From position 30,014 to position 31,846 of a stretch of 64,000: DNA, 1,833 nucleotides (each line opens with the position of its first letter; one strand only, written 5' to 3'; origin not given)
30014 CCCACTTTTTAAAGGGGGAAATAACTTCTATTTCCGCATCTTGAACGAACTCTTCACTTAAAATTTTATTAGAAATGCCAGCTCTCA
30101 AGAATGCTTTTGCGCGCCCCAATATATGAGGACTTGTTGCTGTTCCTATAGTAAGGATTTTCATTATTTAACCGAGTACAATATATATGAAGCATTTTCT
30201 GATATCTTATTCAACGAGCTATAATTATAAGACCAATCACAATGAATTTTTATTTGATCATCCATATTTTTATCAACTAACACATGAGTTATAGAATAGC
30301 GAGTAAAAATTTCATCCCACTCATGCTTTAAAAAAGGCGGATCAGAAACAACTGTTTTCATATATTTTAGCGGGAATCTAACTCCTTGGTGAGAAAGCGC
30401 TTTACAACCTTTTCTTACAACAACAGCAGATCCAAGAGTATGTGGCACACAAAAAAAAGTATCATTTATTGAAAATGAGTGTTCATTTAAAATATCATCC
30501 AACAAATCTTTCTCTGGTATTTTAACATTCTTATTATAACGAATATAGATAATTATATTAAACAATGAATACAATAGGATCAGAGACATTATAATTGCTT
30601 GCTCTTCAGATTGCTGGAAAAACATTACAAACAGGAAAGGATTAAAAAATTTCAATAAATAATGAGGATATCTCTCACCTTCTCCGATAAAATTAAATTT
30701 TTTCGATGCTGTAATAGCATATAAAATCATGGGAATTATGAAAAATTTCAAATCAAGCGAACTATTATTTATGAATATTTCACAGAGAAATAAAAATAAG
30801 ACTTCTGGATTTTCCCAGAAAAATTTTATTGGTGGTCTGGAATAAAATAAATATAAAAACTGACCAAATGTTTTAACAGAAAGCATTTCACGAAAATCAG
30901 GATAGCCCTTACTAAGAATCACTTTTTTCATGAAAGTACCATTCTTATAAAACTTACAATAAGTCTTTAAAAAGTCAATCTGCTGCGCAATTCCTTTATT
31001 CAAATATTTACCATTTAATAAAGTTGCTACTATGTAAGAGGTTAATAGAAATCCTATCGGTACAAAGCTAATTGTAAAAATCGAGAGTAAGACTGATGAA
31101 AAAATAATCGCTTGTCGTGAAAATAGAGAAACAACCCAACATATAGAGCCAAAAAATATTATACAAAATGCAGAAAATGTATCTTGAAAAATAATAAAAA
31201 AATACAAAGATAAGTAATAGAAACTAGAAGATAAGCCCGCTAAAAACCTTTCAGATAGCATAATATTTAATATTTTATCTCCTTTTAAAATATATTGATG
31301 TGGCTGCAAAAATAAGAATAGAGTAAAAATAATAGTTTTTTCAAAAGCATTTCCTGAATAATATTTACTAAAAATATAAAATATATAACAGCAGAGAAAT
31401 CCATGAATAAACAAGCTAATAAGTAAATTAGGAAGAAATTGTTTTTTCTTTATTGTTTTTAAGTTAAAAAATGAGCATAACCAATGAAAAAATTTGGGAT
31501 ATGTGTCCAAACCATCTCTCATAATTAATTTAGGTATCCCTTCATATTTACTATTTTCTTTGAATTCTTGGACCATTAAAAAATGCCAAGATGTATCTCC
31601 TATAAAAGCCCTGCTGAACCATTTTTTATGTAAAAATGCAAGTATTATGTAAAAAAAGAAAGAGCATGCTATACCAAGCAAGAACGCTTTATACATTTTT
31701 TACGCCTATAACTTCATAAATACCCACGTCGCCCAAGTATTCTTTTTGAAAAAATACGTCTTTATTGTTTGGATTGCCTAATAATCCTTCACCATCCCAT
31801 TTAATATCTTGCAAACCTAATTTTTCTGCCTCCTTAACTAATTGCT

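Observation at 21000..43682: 22.7-kb, 19-gene single-strand glycan locus next to tRNA-Ser in a tlc-bearing, reduced-looking genome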

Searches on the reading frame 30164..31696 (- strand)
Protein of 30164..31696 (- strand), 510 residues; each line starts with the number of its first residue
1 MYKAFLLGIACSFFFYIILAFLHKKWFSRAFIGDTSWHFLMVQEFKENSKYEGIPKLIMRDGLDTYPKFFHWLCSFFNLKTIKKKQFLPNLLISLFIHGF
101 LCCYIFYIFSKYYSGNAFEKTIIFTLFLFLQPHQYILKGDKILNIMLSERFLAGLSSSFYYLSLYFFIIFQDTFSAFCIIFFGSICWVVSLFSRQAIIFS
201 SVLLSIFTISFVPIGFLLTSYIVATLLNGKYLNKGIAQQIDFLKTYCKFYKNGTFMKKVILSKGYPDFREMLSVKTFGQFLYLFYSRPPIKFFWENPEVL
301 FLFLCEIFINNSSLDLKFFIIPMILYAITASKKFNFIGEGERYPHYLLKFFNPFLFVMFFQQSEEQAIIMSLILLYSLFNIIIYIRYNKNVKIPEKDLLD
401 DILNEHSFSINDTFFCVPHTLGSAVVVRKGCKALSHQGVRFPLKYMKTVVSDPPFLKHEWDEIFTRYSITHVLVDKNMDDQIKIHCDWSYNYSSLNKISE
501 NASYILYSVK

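Call 5: search_protein_families(library=pfam, proteins=[window:30164-31696:-], max_evalue=0.01)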
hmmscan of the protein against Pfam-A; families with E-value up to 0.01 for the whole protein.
window:30164-31696:- (510 aa): 0 families

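Call 9: search_protein_families(library=ncbifam, proteins=[window:30164-31696:-], max_evalue=0.001)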
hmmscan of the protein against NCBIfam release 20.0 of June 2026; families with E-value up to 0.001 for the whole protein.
window:30164-31696:- (510 aa): 0 families

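Call 22: find_homologous_proteins(query=window:30164-31696:-, max_evalue=0.001)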
Query window:30164-31696:- (510 aa): 4 proteins with E <= 0.001 among 8000 candidates.
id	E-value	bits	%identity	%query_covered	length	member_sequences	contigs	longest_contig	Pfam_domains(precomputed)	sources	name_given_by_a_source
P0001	0.0e+0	1144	100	100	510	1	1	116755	-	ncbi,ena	-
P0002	4.3e-172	592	55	100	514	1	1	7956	-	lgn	-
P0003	2.6e-170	586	53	100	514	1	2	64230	-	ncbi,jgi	jgi:hypothetical protein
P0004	1.7e-4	39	24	89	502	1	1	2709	-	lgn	-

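Call 24: find_encoding_contigs(protein=P0003, flank=10000, max_places=4)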
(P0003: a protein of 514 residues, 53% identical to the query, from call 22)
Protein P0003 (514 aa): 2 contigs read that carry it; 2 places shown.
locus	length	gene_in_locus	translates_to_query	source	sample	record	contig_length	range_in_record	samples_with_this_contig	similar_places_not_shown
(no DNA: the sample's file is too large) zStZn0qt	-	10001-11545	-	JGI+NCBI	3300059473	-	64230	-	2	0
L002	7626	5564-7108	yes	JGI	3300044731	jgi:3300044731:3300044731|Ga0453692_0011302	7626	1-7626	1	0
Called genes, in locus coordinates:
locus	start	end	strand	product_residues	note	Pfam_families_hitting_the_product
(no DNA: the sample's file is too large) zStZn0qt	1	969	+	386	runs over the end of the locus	PF01041:DegT_DnrJ_EryC1, PF00155:Aminotran_1_2, PF00266:Aminotran_5 (weak)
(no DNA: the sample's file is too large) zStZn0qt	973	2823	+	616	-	PF13522:GATase_6, PF13537:GATase_7, PF00733:Asn_synthase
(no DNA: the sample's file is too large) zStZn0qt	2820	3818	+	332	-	PF01041:DegT_DnrJ_EryC1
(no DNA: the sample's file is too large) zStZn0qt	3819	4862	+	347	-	PF13480:Acetyltransf_6, PF02388:FemAB (weak)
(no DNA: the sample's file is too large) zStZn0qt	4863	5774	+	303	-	PF01370:Epimerase, PF04321:RmlD_sub_bind (weak), PF16363:GDP_Man_Dehyd (weak)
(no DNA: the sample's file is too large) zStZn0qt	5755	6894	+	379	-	PF13489:Methyltransf_23, PF08241:Methyltransf_11, PF08242:Methyltransf_12, PF13649:Methyltransf_25 (weak), PF13847:Methyltransf_31 (weak)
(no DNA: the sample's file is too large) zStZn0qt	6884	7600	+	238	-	PF02811:PHP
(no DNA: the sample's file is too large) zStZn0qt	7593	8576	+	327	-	PF15632:ATPgrasp_Ter (weak)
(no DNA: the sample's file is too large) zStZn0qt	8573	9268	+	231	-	PF22537:WbmS-like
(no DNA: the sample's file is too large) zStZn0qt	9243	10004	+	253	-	PF03141:Methyltransf_29 (weak), PF13489:Methyltransf_23 (faint), PF01209:Ubie_methyltran, PF13847:Methyltransf_31, PF08241:Methyltransf_11, PF08242:Methyltransf_12, PF13649:Methyltransf_25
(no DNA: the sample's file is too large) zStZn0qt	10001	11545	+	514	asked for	-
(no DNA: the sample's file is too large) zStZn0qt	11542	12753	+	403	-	PF13439:Glyco_transf_4 (weak), PF13477:Glyco_trans_4_2, PF00534:Glycos_transf_1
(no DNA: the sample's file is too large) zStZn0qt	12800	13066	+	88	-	-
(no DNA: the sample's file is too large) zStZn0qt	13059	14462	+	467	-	PF08242:Methyltransf_12 (faint), PF13489:Methyltransf_23, PF13649:Methyltransf_25 (weak)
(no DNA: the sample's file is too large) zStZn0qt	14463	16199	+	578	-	PF00884:Sulfatase (weak)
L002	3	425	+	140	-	PF13480:Acetyltransf_6, PF02388:FemAB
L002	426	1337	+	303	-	PF01370:Epimerase, PF04321:RmlD_sub_bind (weak), PF16363:GDP_Man_Dehyd (weak)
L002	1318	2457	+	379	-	PF13489:Methyltransf_23, PF08241:Methyltransf_11, PF08242:Methyltransf_12, PF13649:Methyltransf_25 (weak), PF13847:Methyltransf_31 (weak)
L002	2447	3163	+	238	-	PF02811:PHP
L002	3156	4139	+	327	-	PF15632:ATPgrasp_Ter (weak)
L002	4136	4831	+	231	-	PF22537:WbmS-like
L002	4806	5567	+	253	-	PF03141:Methyltransf_29 (weak), PF13489:Methyltransf_23 (faint), PF01209:Ubie_methyltran, PF13847:Methyltransf_31, PF08241:Methyltransf_11, PF08242:Methyltransf_12, PF13649:Methyltransf_25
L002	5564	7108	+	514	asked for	-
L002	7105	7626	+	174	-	?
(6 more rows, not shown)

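Call 25: find_encoding_contigs(protein=P0002, flank=10000, max_places=4)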
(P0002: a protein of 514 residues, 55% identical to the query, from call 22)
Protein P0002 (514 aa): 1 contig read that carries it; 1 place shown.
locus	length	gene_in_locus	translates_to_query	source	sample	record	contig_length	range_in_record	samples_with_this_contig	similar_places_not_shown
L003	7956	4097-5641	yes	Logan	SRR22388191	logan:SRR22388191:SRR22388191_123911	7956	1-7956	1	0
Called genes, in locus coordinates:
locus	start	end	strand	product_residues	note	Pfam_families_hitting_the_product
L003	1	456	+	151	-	?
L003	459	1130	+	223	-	PF25084:LbH_EIF2B, PF25087:GMPPB_C, PF00132:Hexapep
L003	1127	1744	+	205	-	-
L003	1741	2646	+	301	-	PF04616:Glyco_hydro_43 (weak)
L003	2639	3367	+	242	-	PF22537:WbmS-like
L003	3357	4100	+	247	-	PF01209:Ubie_methyltran, PF03141:Methyltransf_29, PF08241:Methyltransf_11, PF08242:Methyltransf_12, PF13649:Methyltransf_25, PF13847:Methyltransf_31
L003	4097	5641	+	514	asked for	-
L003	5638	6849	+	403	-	PF13439:Glyco_transf_4 (faint), PF00534:Glycos_transf_1, PF13692:Glyco_trans_1_4 (weak)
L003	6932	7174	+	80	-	-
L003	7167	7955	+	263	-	?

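Call 28: search_protein_representatives(protein=window:30164-31696:-)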
Query: 510 residues. Proteins with E-value up to 0.001 (for the whole library): 171; up to 1e-10: 104; up to 1e-30: 50. The best 150 are listed.
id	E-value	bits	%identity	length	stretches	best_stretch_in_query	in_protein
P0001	0.0e+00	1144.3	100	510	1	1-510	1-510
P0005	2.0e-67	244.6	31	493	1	26-510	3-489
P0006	2.6e-65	237.7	29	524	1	4-509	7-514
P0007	1.4e-57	212.2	29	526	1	18-509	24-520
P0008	6.9e-56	206.6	29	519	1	17-509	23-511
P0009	9.9e-56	206.1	27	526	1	16-509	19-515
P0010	8.6e-55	203.0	30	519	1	5-508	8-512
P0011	5.1e-53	197.1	26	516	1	18-509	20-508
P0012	2.8e-52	194.7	31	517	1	12-509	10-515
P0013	7.0e-49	183.5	26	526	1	19-508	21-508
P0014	1.0e-48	182.9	25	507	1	23-509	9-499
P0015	5.2e-48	180.6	28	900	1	20-509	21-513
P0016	4.5e-47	177.5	27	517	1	5-509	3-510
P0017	1.4e-46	175.9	29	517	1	4-509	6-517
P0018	1.3e-45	172.7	30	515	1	11-508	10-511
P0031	4.6e-40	154.4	26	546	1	6-509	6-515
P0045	2.3e-35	138.9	27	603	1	8-509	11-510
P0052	4.6e-32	128.0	23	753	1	5-509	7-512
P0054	1.5e-30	123.1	24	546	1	5-505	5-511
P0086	2.5e-16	76.1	27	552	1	127-509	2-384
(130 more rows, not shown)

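Call 33: search_protein_families(library=pfam, alignment_id=A1, max_evalue=0.01)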
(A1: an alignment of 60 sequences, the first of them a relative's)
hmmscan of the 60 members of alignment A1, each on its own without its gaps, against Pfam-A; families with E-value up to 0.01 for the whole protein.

A. member 1, P0001 (510 aa): 0 families

B. families by the number of members that match (of 60 scanned): 2 families
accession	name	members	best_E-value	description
PF00060.32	Lig_chan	1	0.0049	Ligand-gated ion channel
PF22282.1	CydS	1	0.0066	CydS-like protein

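Call 39: predict_structure(alignment_id=A1)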
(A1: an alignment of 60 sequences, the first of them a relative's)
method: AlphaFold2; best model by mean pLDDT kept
length: 510 residues; sequences in the alignment: 60
mean_pLDDT: 93.8   pTM: 0.93
mean pLDDT of the five models: 93.8, 92.9, 92.7, 92.3, 91.7
residues with pLDDT >= 90: 415; 70-90: 95; 50-70: 0; < 50: 0
segments of 3 or more residues with pLDDT < 50: none
pLDDT, mean of each block of 10 residues (from residue 1): 98 97 90 94 95 94 94 97 96 98 98 96 96 90 94 98 98 98 98 98 98 99 97 95 91 90 88 95 92 91 88 85 96 91 96 94 86 89 87 89 97 96 97 91 82 88 95 97 94 97 96
secondary structure, 60 per line:
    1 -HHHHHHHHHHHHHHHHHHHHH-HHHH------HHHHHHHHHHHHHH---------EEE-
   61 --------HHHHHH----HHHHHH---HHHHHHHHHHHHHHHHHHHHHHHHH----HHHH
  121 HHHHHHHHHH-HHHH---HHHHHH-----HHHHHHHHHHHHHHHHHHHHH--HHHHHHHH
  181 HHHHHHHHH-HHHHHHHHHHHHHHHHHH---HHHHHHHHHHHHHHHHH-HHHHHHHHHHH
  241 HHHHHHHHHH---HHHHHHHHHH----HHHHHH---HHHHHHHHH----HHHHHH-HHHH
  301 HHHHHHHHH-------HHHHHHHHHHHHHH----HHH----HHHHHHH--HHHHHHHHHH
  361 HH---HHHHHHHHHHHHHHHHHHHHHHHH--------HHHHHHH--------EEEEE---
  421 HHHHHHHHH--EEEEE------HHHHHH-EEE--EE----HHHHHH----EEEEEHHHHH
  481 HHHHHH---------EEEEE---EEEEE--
elements in order: H2-22 H24-27 H34-47 E57-59 H69-74 H79-84 H88-112 H117-130 H132-135 H139-144 H150-170 H173-189 H191-208 H212-228 H230-250 H254-263 H268-273 H277-285 H290-295 H297-309 H317-330 H342-348 H351-362 H366-389 H398-404 E413-417 H421-429 E432-436 H443-448 E450-452 H461-466 E471-475 H476-486 E496-500 E504-508
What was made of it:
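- On Oligosaccharyltransferase STT3/PglB (GT66): The soluble domain is about 110 aa (call 39).
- The C-terminal soluble domain is only about 110 aa (call 39).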

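Call 44: fold_search(model_id=the predicted structure, library=pdb)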
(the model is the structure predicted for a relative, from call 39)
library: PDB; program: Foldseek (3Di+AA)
matches with E <= 10: 91; with E <= 0.001: 13
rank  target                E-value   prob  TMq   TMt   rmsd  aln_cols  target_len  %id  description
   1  8pn9_A                5.4e-05  1.00  0.59  0.48  13.8       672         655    9  Structure of human oligosaccharyltransferase OST-A complex bound to NGI-1 (released 2024-05-08)
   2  7zlh_A                6.2e-05  1.00  0.52  0.43   9.6       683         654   10  Cryo-EM structure of C-mannosyltransferase CeDPY19, in apo state, bound to CMT2-Fab and anti-Fab nanobody (released 2023-01-11)
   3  6gxc_A                7.1e-05  1.00  0.52  0.40   9.9       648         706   12  Bacterial oligosaccharyltransferase PglB in complex with an inhibitory peptide and a reactive lipid-linked oligosaccha (released 2018-11-14)
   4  5ogl_A                9.6e-05  1.00  0.50  0.39  10.1       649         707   12  Structure of bacterial oligosaccharyltransferase PglB in complex with an acceptor peptide and an lipid-linked oligosac (released 2017-10-25)
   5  3rce_A                3.0e-04  1.00  0.49  0.39  10.8       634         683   13  Bacterial oligosaccharyltransferase PglB (released 2011-06-15)
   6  8age_A                3.3e-04  1.00  0.51  0.42  11.4       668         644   10  Structure of yeast oligosaccharylransferase complex with acceptor peptide bound (released 2022-12-07)
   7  9n9j_I                4.5e-04  1.00  0.55  0.42  15.1       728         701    9  Structure of a GRP94 folding intermediate engaged with a CCDC134- and FKBP11-bound secretory translocon (released 2025-11-19)
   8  8agc_A                5.2e-04  1.00  0.58  0.44  13.8       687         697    9  Structure of yeast oligosaccharylransferase complex with lipid-linked oligosaccharide and non-acceptor peptide bound (released 2022-12-07)
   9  6ftg_5                5.4e-04  1.00  0.58  0.48  14.6       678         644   11  Subtomogram average of OST-containing ribosome-translocon complexes from canine rough microsomal membranes (released 2018-03-21)
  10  6s7o_A                5.4e-04  1.00  0.57  0.46  13.8       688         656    9  Cryo-EM structure of human oligosaccharyltransferase complex OST-A (released 2019-12-18)
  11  6s7t_A                5.9e-04  1.00  0.54  0.42  11.3       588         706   12  Cryo-EM structure of human oligosaccharyltransferase complex OST-B (released 2019-12-18)
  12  6ezn_F                6.5e-04  1.00  0.54  0.44  13.9       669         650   11  Cryo-EM structure of the yeast oligosaccharyltransferase (OST) complex (released 2018-01-17)
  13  8b6l_I                7.7e-04  1.00  0.46  0.36  18.2       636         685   10  Subtomogram average of the human Sec61-TRAP-OSTA-translocon (released 2022-12-07)
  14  8agb_A                1.1e-03  1.00  0.47  0.39  14.6       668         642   11  Structure of yeast oligosaccharylransferase complex with lipid-linked oligosaccharide bound (released 2022-12-07)
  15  7oci_F                1.6e-03  1.00  0.51  0.43  12.2       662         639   10  Cryo-EM structure of yeast Ost6p containing oligosaccharyltransferase complex (released 2022-02-16)
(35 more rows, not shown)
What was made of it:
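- On GT-C glycosyltransferases: Foldseek matches STT3, PglB, AglB, DPY19, AftA and ArnT with probability 0.99-1.00 and E-values from 5e-5 to 8e-2 (calls 39, 44).
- Gene 12 is a GT-C of the structural class that contains ArnT (call 44). Seventeen of the top 23 Foldseek hits of the GT-C are oligosaccharyltransferase catalytic subunits, with TM-scores normalised to the query of 0.46-0.59 (call 44).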

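Call 52: search_protein_families(library=pfam, proteins=[window:30164-31696:-], max_evalue=10)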
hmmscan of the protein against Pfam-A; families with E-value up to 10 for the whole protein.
window:30164-31696:- (510 aa): 0 families

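Call 57: find_homologous_proteins(query=A1, max_evalue=1e-10)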
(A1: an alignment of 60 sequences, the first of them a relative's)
Query A1 (60 sequences) (510 aa, profile of the alignment): 9 proteins with E <= 1e-10 among 8000 candidates.
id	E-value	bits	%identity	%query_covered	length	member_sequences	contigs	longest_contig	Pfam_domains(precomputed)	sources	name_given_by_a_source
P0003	1.0e-147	511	53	100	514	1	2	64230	-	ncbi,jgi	jgi:hypothetical protein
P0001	1.0e-147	511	100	100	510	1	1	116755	-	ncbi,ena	-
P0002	6.5e-145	502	55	100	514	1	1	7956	-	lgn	-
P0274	3.4e-45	173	21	95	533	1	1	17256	-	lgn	-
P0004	8.7e-44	168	24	89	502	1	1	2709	-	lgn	-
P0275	6.3e-40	155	23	73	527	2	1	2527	-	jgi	-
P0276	3.5e-29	120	24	90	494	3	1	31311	-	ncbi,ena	-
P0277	4.6e-27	113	24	92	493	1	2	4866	-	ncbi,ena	-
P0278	4.8e-27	113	23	87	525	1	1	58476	-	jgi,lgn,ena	-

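Call 58: find_encoding_contigs(protein=P0276, flank=10000, max_places=1)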
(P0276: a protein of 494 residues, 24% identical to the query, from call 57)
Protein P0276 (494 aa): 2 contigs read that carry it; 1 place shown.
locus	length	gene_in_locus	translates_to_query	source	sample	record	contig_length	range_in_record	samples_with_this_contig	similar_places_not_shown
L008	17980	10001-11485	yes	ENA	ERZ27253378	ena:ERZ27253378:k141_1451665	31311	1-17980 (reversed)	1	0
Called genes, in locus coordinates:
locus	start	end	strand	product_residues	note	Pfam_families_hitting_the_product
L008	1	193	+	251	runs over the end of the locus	PF00535:Glycos_transf_2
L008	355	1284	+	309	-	PF01073:3Beta_HSD, PF01370:Epimerase, PF02719:Polysacc_synt_2, PF04321:RmlD_sub_bind, PF07993:NAD_binding_4, PF16363:GDP_Man_Dehyd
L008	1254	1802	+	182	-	-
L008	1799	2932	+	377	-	PF26314:MptA_B_family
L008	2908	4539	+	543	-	PF10131:PTPS_related, PF09586:YfhO (weak)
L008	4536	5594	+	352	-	PF13439:Glyco_transf_4, PF20706:GT4-conflict (weak), PF00534:Glycos_transf_1, PF13692:Glyco_trans_1_4, PF13524:Glyco_trans_1_2 (weak)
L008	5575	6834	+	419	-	PF01943:Polysacc_synt, PF13440:Polysacc_synt_3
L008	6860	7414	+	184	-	PF00908:dTDP_sugar_isom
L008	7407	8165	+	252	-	PF00535:Glycos_transf_2, PF13641:Glyco_tranf_2_3 (weak)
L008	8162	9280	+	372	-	PF13439:Glyco_transf_4, PF20706:GT4-conflict, PF00534:Glycos_transf_1, PF13692:Glyco_trans_1_4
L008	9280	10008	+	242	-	PF13302:Acetyltransf_3 (faint), PF13420:Acetyltransf_4 (weak), PF13527:Acetyltransf_9 (faint), PF00583:Acetyltransf_1, PF13673:Acetyltransf_10, PF13508:Acetyltransf_7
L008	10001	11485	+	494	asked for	-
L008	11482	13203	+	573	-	PF13231:PMT_2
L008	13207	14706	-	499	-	-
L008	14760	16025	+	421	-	PF13231:PMT_2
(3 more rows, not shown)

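Call 59: find_encoding_contigs(protein=P0278, flank=10000, max_places=1)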
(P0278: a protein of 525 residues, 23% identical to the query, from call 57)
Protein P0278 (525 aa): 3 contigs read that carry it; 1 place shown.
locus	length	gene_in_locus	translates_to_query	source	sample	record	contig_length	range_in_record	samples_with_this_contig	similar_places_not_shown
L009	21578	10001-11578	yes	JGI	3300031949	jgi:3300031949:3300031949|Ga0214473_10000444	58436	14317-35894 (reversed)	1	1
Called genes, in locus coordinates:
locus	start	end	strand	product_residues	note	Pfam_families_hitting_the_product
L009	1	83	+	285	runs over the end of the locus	PF01061:ABC2_membrane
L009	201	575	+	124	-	PF05635:23S_rRNA_IVP, PF22296:bAvd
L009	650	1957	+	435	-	PF00005:ABC_tran, PF14524:Wzt_C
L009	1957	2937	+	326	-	PF05219:DREV (faint), PF13489:Methyltransf_23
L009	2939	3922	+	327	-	PF01073:3Beta_HSD, PF01370:Epimerase, PF02719:Polysacc_synt_2, PF04321:RmlD_sub_bind, PF05368:NmrA, PF07993:NAD_binding_4, PF16363:GDP_Man_Dehyd, PF13460:NAD_binding_10, +2 more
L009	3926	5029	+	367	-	PF00155:Aminotran_1_2, PF01041:DegT_DnrJ_EryC1, PF01053:Cys_Met_Meta_PP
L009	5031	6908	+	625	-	PF13522:GATase_6, PF13537:GATase_7, PF00733:Asn_synthase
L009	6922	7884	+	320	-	PF13489:Methyltransf_23, PF13847:Methyltransf_31, PF08241:Methyltransf_11, PF08242:Methyltransf_12, PF13649:Methyltransf_25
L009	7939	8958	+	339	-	-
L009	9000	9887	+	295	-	PF25087:GMPPB_C (faint), PF00132:Hexapep, PF14602:Hexapep_2 (faint), PF25084:LbH_EIF2B, PF00132:Hexapep (weak)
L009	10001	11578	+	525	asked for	-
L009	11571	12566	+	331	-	PF00535:Glycos_transf_2, PF10111:Glyco_tranf_2_2 (weak), PF13641:Glyco_tranf_2_3 (weak)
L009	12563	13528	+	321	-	PF01073:3Beta_HSD, PF01370:Epimerase, PF02719:Polysacc_synt_2, PF04321:RmlD_sub_bind, PF07993:NAD_binding_4 (faint), PF16363:GDP_Man_Dehyd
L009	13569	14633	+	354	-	PF01370:Epimerase, PF02719:Polysacc_synt_2 (weak), PF04321:RmlD_sub_bind (weak), PF16363:GDP_Man_Dehyd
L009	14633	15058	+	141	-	-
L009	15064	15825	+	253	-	PF13489:Methyltransf_23, PF13847:Methyltransf_31, PF08241:Methyltransf_11, PF08242:Methyltransf_12, PF13649:Methyltransf_25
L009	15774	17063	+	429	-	-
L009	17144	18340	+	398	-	-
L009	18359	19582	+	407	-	PF13439:Glyco_transf_4 (weak), PF00534:Glycos_transf_1, PF13692:Glyco_trans_1_4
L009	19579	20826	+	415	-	PF04932:Wzy_C (weak)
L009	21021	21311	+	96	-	-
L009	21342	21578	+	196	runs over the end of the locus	-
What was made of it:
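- On Wzm/Wzt ABC-transporter-dependent pathway: Both are present in L009, which also carries a member of the GT-C family (call 59).
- In L009 the family sits with Wzm/Wzt and a Wzy_C-like protein (call 59).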
